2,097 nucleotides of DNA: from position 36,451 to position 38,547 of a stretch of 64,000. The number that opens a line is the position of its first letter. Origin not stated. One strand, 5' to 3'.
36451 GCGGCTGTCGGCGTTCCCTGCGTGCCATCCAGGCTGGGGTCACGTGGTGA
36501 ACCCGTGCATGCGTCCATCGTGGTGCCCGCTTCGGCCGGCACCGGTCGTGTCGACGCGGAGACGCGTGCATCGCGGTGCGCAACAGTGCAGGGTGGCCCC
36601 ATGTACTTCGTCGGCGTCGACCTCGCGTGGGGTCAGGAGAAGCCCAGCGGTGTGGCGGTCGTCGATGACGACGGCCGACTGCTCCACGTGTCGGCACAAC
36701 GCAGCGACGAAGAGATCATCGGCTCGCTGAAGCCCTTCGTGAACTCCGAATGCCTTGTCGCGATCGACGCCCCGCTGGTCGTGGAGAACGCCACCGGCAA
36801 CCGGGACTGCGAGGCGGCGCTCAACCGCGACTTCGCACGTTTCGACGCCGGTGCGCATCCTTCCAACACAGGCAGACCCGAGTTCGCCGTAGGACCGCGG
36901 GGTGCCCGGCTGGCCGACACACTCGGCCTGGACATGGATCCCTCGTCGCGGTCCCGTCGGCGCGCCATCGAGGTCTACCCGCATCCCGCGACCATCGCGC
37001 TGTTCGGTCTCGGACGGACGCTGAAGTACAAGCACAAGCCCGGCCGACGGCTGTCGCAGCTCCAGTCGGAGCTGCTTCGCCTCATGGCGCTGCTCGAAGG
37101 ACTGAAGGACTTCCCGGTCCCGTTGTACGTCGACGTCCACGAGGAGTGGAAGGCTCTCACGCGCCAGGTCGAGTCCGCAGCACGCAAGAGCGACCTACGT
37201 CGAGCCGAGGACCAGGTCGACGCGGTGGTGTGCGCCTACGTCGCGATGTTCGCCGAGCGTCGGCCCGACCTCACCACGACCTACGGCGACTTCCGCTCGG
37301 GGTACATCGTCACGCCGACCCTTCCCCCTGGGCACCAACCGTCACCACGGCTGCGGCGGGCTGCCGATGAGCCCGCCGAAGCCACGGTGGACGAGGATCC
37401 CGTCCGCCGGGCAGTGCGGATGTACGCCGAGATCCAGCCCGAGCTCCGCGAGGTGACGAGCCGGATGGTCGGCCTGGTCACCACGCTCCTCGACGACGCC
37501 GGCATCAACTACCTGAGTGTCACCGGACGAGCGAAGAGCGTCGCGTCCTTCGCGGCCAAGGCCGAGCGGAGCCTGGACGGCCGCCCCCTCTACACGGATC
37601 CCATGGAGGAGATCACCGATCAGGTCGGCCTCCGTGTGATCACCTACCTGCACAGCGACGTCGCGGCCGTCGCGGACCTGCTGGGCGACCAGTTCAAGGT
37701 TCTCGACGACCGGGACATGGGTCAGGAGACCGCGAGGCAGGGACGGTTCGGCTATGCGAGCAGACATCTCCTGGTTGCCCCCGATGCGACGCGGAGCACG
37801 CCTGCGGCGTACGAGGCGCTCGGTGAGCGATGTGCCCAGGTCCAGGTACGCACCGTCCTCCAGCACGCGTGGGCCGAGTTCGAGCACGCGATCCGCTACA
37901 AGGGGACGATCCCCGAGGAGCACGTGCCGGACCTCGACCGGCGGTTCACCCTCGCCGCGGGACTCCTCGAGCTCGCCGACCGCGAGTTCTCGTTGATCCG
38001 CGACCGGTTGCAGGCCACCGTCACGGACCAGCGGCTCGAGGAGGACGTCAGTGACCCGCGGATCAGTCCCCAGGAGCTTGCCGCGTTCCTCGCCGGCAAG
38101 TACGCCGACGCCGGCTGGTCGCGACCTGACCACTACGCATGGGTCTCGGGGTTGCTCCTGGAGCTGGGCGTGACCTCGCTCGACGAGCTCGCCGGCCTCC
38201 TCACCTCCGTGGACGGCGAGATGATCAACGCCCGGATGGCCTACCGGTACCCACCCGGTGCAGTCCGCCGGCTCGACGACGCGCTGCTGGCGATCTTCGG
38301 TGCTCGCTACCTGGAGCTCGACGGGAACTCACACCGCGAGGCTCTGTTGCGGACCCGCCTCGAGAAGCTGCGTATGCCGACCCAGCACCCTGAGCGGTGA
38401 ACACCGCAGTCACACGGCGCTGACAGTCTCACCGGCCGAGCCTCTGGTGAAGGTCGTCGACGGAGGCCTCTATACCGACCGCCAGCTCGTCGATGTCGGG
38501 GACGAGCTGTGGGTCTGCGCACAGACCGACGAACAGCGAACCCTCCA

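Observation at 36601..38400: Monocistronic fusion of a DUF429 RNase-H-fold domain to a RelA/SpoT synthetase-type domain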

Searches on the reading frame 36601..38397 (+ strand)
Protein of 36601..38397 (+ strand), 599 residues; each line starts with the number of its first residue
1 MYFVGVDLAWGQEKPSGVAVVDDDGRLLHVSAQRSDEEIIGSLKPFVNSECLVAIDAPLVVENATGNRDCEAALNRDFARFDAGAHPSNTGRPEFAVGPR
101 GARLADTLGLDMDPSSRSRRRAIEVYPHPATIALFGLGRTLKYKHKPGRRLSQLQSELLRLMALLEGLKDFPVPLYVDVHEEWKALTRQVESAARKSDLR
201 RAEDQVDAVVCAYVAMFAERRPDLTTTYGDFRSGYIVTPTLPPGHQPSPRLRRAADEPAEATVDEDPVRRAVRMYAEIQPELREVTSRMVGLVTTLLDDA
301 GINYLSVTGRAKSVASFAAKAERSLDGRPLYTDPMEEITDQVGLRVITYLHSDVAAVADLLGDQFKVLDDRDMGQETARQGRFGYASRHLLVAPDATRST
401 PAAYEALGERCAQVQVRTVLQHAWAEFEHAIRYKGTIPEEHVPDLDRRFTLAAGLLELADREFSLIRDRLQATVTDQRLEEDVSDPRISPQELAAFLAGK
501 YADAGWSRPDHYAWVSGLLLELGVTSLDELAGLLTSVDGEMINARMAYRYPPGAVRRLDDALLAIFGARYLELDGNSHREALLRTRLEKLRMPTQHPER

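Call 5: search_protein_families(library=pfam, proteins=[window:36601-38397:+], max_evalue=1)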
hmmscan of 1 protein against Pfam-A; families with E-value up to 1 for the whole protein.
window:36601-38397:+ (599 aa): 2 families
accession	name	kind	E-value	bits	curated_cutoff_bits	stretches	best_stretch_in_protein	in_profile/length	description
PF04250.19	DUF429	-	1.6e-29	103.7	23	1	5-220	1-201/214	Protein of unknown function (DUF429)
PF04607.23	RelA_SpoT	-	6.9e-15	55.7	27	1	309-435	1-110/113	Region found in RelA / SpoT proteins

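Call 6: search_protein_families(library=ncbifam, proteins=[window:36601-38397:+], max_evalue=1)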
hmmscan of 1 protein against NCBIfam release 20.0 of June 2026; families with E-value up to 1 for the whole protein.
window:36601-38397:+ (599 aa): 1 family
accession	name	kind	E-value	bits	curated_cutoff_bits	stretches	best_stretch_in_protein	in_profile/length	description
NF053588.1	GTPPhKinYjbM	equivalog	2.2e-13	50.4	320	1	307-472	40-194/201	GTP diphosphokinase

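Call 7: search_protein_families(library=padloc, proteins=[window:36601-38397:+], max_evalue=1)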
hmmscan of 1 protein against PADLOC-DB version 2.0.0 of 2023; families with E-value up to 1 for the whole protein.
window:36601-38397:+ (599 aa): 4 families
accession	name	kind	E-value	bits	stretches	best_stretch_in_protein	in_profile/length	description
PDLC05019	PDC-S44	-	9.2e-84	278.7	1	1-244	7-253/259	-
PDLC05020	PDC-S44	-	4.3e-15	53.9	1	3-256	8-265/277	-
PDLC04999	PDC-S33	-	2e-06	25.5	1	284-425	46-175/349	-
PDLC05021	PDC-S44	-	0.043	11.4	1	191-224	196-229/257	-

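Call 9: find_homologous_proteins(query=window:36601-38397:+)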
Query window:36601-38397:+ (599 aa): 3213 proteins with E <= 0.001 among 8000 candidates; the best 120 are listed.
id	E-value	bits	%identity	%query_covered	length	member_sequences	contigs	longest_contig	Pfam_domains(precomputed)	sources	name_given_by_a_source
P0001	0.0e+0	1129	85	100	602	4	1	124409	PF04607.24,PF04250.20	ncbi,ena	-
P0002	0.0e+0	1078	82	100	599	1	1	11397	PF04607.24,PF04250.20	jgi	jgi:predicted RNase H-like nuclease/ppGpp synthetase/RelA/SpoT-type nucleotidyltranferase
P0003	0.0e+0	1071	81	100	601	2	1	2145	PF04607.24,PF04250.20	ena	-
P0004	0.0e+0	1059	81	100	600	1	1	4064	PF04607.24,PF04250.20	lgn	-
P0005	0.0e+0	1057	81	96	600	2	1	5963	PF04607.24,PF04250.20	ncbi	ncbi:MAG: DUF429 domain-containing protein [Nocardioidaceae bacterium]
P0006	0.0e+0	1055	80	100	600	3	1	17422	PF04607.24,PF04250.20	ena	-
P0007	0.0e+0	1051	80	99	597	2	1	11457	PF04607.24,PF04250.20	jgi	jgi:predicted RNase H-like nuclease/ppGpp synthetase/RelA/SpoT-type nucleotidyltranferase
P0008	0.0e+0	1050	80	100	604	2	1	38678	PF04607.24,PF04250.20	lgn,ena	-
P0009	0.0e+0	1050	80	100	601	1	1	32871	PF04607.24,PF04250.20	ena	-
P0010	0.0e+0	1048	80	100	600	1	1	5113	PF04607.24,PF04250.20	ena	-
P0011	0.0e+0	1048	80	99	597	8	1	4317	PF04607.24,PF04250.20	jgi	jgi:predicted RNase H-like nuclease/ppGpp synthetase/RelA/SpoT-type nucleotidyltranferase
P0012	0.0e+0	1046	79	100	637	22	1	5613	PF04607.24,PF04250.20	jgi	jgi:predicted RNase H-like nuclease/ppGpp synthetase/RelA/SpoT-type nucleotidyltranferase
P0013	0.0e+0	1046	80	100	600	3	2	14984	PF04607.24,PF04250.20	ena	-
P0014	0.0e+0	1044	79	100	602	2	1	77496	PF04607.24,PF04250.20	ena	-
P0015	0.0e+0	1040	80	100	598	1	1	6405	PF04607.24,PF04250.20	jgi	-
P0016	0.0e+0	1038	79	99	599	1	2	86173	PF04607.24,PF04250.20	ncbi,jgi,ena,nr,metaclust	ncbi:MAG TPA: DUF429 domain-containing protein [Nocardioidaceae bacterium]|nr:DUF429 domain-containi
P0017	0.0e+0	1034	77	100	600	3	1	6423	PF04607.24,PF04250.20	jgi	jgi:predicted RNase H-like nuclease/ppGpp synthetase/RelA/SpoT-type nucleotidyltranferase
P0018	0.0e+0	1032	78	100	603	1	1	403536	PF04607.24,PF04250.20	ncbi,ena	-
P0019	0.0e+0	1026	78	100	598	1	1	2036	PF04607.24,PF04250.20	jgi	-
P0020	0.0e+0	1024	78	100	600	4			PF04607.24,PF04250.20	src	-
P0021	0.0e+0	1017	77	97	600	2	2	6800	PF04607.24,PF04250.20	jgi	-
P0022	0.0e+0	1017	78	100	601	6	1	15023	PF04607.24,PF04250.20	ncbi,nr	ncbi:MAG TPA: DUF429 domain-containing protein [Nocardioidaceae bacterium]|nr:DUF429 domain-containi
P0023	0.0e+0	1017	77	100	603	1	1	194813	PF04607.24,PF04250.20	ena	-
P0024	0.0e+0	1016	77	100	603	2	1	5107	PF04607.24,PF04250.20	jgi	jgi:predicted RNase H-like nuclease/ppGpp synthetase/RelA/SpoT-type nucleotidyltranferase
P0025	0.0e+0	1016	77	100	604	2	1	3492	PF04607.24,PF04250.20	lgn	-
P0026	0.0e+0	1013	77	100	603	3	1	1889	PF04607.24,PF04250.20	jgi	jgi:predicted RNase H-like nuclease/ppGpp synthetase/RelA/SpoT-type nucleotidyltranferase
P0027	0.0e+0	1013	77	100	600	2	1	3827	PF04607.24,PF04250.20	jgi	jgi:predicted RNase H-like nuclease/ppGpp synthetase/RelA/SpoT-type nucleotidyltranferase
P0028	0.0e+0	1013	78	99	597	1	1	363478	PF04607.24,PF04250.20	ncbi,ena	-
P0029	0.0e+0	1012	78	100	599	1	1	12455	PF04607.24,PF04250.20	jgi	-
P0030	0.0e+0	1011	78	100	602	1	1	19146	PF04607.24,PF04250.20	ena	-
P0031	0.0e+0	1011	77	100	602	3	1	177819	PF04607.24,PF04250.20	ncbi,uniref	ncbi:DUF429 domain-containing protein [Actinopolymorpha sp. B11F2]|uniref:DUF429 domain-containing p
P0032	0.0e+0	1010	76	99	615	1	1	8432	PF04607.24,PF04250.20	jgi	jgi:predicted RNase H-like nuclease/ppGpp synthetase/RelA/SpoT-type nucleotidyltranferase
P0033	0.0e+0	1010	76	100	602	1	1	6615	PF04607.24,PF04250.20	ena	-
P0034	3.5e-298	1008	77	100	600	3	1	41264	PF04607.24,PF04250.20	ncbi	ncbi:DUF429 domain-containing protein [Actinopolymorpha pittospori]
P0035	5.8e-298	1007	76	100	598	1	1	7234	PF04607.24,PF04250.20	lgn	-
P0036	5.4e-297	1004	76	100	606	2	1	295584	PF04607.24,PF04250.20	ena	-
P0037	6.6e-297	1004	76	100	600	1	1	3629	PF04607.24,PF04250.20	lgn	-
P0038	2.1e-296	1002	76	100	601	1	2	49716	PF04607.24,PF04250.20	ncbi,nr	ncbi:MAG: DUF429 domain-containing protein [Actinomycetota bacterium]|nr:DUF429 domain-containing pr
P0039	4.1e-296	1001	76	100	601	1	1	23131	PF04607.24,PF04250.20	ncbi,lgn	-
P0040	5.3e-296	1001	76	100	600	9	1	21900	PF04607.24,PF04250.20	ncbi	-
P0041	1.9e-295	999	77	100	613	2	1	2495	PF04607.24,PF04250.20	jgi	jgi:predicted RNase H-like nuclease/ppGpp synthetase/RelA/SpoT-type nucleotidyltranferase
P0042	8.6e-295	997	76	99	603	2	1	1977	PF04607.24,PF04250.20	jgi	jgi:predicted RNase H-like nuclease/ppGpp synthetase/RelA/SpoT-type nucleotidyltranferase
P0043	9.2e-295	997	76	99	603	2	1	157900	PF04607.24,PF04250.20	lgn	-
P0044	1.9e-294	996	76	100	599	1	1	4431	PF04607.24,PF04250.20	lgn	-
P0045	4.2e-294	995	76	100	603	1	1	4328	PF04607.24,PF04250.20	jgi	jgi:predicted RNase H-like nuclease/ppGpp synthetase/RelA/SpoT-type nucleotidyltranferase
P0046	1.9e-293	992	76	99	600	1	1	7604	PF04607.24,PF04250.20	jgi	jgi:predicted RNase H-like nuclease/ppGpp synthetase/RelA/SpoT-type nucleotidyltranferase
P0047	2.6e-293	992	77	100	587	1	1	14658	PF04607.24,PF04250.20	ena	-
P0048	3.0e-293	992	76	99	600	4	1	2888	PF04607.24,PF04250.20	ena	-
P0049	1.0e-292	990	75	99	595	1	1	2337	PF04607.24,PF04250.20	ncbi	-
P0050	2.2e-292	989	76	99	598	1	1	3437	PF04607.24,PF04250.20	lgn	-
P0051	2.7e-292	989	75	100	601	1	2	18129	PF04607.24,PF04250.20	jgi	jgi:predicted RNase H-like nuclease/ppGpp synthetase/RelA/SpoT-type nucleotidyltranferase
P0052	2.8e-292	989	77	99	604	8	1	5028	PF04607.24,PF04250.20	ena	-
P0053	4.7e-292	988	77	99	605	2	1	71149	PF04607.24,PF04250.20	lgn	-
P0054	8.8e-292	987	75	99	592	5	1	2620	PF04607.24,PF04250.20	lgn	-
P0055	4.5e-290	981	74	100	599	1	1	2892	PF04607.24,PF04250.20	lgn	-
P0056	5.7e-290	981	75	99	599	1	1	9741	PF04607.24,PF04250.20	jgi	jgi:predicted RNase H-like nuclease/ppGpp synthetase/RelA/SpoT-type nucleotidyltranferase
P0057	9.2e-290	980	74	100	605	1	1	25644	PF04607.24,PF04250.20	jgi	-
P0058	1.2e-289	980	75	100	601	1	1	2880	PF04607.24,PF04250.20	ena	-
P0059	1.4e-289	980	75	99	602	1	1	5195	PF04607.24,PF04250.20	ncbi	-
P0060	1.4e-289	980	76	97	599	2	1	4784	PF04607.24,PF04250.20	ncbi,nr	ncbi:MAG: DUF429 domain-containing protein [Nocardioidaceae bacterium]|nr:DUF429 domain-containing p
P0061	1.8e-289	979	75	97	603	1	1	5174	PF04607.24,PF04250.20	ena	-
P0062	1.9e-289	979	76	99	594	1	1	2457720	PF04607.24,PF04250.20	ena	-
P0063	3.6e-289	978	74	100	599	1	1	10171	PF04607.24,PF04250.20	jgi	jgi:predicted RNase H-like nuclease/ppGpp synthetase/RelA/SpoT-type nucleotidyltranferase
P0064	7.8e-289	977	77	98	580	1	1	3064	PF04607.24,PF04250.20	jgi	jgi:predicted RNase H-like nuclease/ppGpp synthetase/RelA/SpoT-type nucleotidyltranferase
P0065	9.5e-289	977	75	98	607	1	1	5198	PF04607.24,PF04250.20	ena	-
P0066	1.3e-287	973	74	100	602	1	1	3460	PF04607.24,PF04250.20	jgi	jgi:predicted RNase H-like nuclease/ppGpp synthetase/RelA/SpoT-type nucleotidyltranferase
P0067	1.4e-287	973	74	97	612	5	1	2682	PF04607.24,PF04250.20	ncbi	-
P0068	1.8e-287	973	74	99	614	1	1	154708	PF04607.24,PF04250.20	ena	-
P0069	2.0e-287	973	73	97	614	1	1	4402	PF04607.24,PF04250.20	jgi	jgi:predicted RNase H-like nuclease/ppGpp synthetase/RelA/SpoT-type nucleotidyltranferase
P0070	2.1e-287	973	74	100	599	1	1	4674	PF04607.24,PF04250.20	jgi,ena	-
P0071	3.0e-287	972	73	99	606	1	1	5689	PF04607.24,PF04250.20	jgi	jgi:predicted RNase H-like nuclease/ppGpp synthetase/RelA/SpoT-type nucleotidyltranferase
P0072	3.2e-287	972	74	98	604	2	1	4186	PF04607.24,PF04250.20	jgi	jgi:predicted RNase H-like nuclease/ppGpp synthetase/RelA/SpoT-type nucleotidyltranferase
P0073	4.6e-287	971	74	100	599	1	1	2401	PF04607.24,PF04250.20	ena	-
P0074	5.1e-287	971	73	97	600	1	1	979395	PF04607.24,PF04250.20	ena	-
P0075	1.2e-286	970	73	100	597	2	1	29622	PF04607.24,PF04250.20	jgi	-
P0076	3.1e-286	969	74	98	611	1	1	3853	PF04607.24,PF04250.20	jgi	jgi:predicted RNase H-like nuclease/ppGpp synthetase/RelA/SpoT-type nucleotidyltranferase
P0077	3.6e-286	968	75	99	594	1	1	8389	PF04607.24,PF04250.20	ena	-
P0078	4.8e-286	968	74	99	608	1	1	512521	PF04607.24,PF04250.20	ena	-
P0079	6.4e-286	968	74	100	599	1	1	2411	PF04607.24,PF04250.20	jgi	-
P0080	1.5e-285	966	74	100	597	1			PF04607.24,PF04250.20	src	-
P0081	3.5e-285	965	75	99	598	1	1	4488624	PF04607.24,PF04250.20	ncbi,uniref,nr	ncbi:DUF429 domain-containing protein [Nocardioides mesophilus]|uniref:DUF429 domain-containing prot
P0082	4.7e-285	965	74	99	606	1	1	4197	PF04607.24,PF04250.20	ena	-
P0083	9.2e-285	964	72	100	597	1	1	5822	PF04607.24,PF04250.20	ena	-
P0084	1.5e-284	963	74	97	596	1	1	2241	PF04607.24,PF04250.20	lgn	-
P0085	1.6e-284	963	74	99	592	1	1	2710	PF04607.24,PF04250.20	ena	-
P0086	1.9e-284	963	73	97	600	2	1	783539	PF04607.24,PF04250.20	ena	-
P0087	3.7e-284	962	73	100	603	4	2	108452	PF04607.24,PF04250.20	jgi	-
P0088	3.8e-284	962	74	99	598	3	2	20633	PF04607.24,PF04250.20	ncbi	-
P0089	4.4e-284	962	73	100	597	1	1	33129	PF04607.24,PF04250.20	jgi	jgi:predicted RNase H-like nuclease/ppGpp synthetase/RelA/SpoT-type nucleotidyltranferase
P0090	5.8e-284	961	73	99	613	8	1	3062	PF04607.24,PF04250.20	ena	-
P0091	1.0e-283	960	74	99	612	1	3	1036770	PF04607.24,PF04250.20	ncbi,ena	-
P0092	2.1e-283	959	74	99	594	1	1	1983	PF04607.24,PF04250.20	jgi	jgi:predicted RNase H-like nuclease/ppGpp synthetase/RelA/SpoT-type nucleotidyltranferase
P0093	2.9e-283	959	74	99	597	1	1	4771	PF04607.24,PF04250.20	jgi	jgi:predicted RNase H-like nuclease/ppGpp synthetase/RelA/SpoT-type nucleotidyltranferase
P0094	6.0e-283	958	73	99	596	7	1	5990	PF04607.24,PF04250.20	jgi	jgi:predicted RNase H-like nuclease/ppGpp synthetase/RelA/SpoT-type nucleotidyltranferase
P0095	1.7e-282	956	74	99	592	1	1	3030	PF04607.24,PF04250.20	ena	-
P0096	3.5e-282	955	73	99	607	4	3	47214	PF04607.24,PF04250.20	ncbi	ncbi:MAG: DUF429 domain-containing protein [Nocardioides sp.]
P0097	5.6e-282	955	73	100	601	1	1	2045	PF04607.24,PF04250.20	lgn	-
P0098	8.4e-282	954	73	99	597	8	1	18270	PF04607.24,PF04250.20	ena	-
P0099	9.3e-282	954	74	99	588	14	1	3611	PF04607.24,PF04250.20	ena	-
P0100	1.1e-281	954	75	99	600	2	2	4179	PF04607.24,PF04250.20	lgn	-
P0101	1.6e-281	953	74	100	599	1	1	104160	PF04607.24,PF04250.20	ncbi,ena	-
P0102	1.7e-281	953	75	98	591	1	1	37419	PF04607.24,PF04250.20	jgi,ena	-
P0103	2.2e-281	953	74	99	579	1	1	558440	PF04607.24,PF04250.20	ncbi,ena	-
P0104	5.1e-281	951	72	100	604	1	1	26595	PF04607.24,PF04250.20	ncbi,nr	ncbi:MAG: DUF429 domain-containing protein [Kineosporiaceae bacterium]|nr:DUF429 domain-containing p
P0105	8.2e-281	951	74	99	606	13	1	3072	PF04607.24,PF04250.20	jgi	jgi:predicted RNase H-like nuclease/ppGpp synthetase/RelA/SpoT-type nucleotidyltranferase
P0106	9.4e-281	951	75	98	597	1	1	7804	PF04607.24,PF04250.20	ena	-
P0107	2.6e-280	949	74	98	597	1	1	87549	PF04607.24,PF04250.20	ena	-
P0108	2.8e-280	949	74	99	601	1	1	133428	PF04607.24,PF04250.20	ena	-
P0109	6.1e-280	948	73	98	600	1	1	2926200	PF04607.24,PF04250.20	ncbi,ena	-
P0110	7.3e-280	948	72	100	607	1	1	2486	PF04607.24,PF04250.20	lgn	-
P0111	9.2e-280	947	74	97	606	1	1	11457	PF04607.24,PF04250.20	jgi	jgi:predicted RNase H-like nuclease/ppGpp synthetase/RelA/SpoT-type nucleotidyltranferase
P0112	3.6e-279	945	74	96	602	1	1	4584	PF04607.24,PF04250.20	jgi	jgi:predicted RNase H-like nuclease/ppGpp synthetase/RelA/SpoT-type nucleotidyltranferase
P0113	4.5e-279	945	72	100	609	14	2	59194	PF04607.24,PF04250.20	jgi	-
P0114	4.7e-279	945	74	97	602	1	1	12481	PF04607.24,PF04250.20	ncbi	ncbi:MAG: DUF429 domain-containing protein [Nocardioides sp.]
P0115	8.9e-279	944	73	100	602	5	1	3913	PF04607.24,PF04250.20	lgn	-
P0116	1.0e-278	944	73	98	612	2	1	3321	PF04607.24,PF04250.20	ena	-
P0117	2.9e-278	942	71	100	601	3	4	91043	PF04607.24,PF04250.20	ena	-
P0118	3.8e-278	942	72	100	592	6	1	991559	PF04607.24,PF04250.20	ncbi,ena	-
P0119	4.4e-278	942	72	99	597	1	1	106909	PF04607.24,PF04250.20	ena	-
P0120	4.6e-278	942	72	100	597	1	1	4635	PF04607.24,PF04250.20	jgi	jgi:predicted RNase H-like nuclease/ppGpp synthetase/RelA/SpoT-type nucleotidyltranferase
